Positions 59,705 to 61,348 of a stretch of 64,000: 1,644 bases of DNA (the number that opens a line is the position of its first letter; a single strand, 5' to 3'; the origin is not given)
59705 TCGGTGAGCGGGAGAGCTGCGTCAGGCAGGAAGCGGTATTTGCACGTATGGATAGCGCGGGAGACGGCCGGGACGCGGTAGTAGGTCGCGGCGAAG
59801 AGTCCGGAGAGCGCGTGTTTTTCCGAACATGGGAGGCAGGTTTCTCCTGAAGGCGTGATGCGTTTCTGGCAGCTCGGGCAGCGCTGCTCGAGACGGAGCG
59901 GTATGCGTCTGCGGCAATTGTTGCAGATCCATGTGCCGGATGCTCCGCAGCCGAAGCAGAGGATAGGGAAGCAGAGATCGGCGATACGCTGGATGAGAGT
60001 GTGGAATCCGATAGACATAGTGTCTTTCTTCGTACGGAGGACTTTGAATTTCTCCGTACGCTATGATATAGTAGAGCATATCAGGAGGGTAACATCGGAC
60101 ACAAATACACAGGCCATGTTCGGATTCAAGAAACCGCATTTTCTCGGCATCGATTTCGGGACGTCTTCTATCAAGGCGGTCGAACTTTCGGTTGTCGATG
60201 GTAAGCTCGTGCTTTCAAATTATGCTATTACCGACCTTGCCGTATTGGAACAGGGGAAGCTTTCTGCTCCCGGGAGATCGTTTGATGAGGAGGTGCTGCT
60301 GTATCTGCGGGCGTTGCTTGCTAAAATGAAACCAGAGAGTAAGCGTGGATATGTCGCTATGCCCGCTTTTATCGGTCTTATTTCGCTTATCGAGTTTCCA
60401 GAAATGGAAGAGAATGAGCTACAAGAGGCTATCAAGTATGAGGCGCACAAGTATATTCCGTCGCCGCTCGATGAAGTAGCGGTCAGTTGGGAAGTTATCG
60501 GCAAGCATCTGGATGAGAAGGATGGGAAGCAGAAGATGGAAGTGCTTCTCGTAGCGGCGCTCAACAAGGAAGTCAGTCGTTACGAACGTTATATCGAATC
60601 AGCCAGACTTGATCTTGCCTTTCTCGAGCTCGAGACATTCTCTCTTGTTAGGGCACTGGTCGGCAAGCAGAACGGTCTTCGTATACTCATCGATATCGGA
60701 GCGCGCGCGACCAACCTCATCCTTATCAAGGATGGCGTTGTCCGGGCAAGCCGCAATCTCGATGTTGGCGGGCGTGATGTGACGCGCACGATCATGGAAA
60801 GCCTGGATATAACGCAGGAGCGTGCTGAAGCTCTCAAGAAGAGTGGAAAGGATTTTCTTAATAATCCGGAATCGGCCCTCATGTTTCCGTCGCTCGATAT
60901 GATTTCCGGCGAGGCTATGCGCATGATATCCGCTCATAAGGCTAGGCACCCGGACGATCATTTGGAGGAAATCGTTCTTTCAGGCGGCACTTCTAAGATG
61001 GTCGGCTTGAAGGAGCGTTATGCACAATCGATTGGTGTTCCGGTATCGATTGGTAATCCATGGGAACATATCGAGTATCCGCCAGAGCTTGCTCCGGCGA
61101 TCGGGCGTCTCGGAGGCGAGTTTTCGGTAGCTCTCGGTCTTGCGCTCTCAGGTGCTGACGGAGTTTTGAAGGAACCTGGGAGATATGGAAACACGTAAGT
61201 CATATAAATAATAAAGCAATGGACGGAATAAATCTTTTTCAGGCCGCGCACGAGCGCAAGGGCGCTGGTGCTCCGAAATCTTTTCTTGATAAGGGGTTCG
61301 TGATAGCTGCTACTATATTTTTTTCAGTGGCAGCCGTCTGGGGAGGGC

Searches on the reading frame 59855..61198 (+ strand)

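Call 86: search_protein_families(library=ncbifam, proteins=[window:59855-61198:+], max_evalue=0.00001)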
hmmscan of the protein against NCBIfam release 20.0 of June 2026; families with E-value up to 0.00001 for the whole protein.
window:59855-61198:+ (447 aa): 4 families
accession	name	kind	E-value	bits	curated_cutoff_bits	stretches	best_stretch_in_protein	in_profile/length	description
TIGR01175.1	pilM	subfamily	1.6e-48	165.5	133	1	94-433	3-347/348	type IV pilus assembly protein PilM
NF045709.1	Amuc_1101_fam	equivalog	7.9e-23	81.1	650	1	147-409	54-324/608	Amuc_1101 family PilM-like pilus complex protein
TIGR01174.1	ftsA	equivalog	7.1e-11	41.8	175.85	1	230-330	150-252/371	cell division protein FtsA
NF011660.0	PRK15080.1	equivalog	5.1e-09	35.7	182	1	247-398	117-256/277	ethanolamine utilization protein EutJ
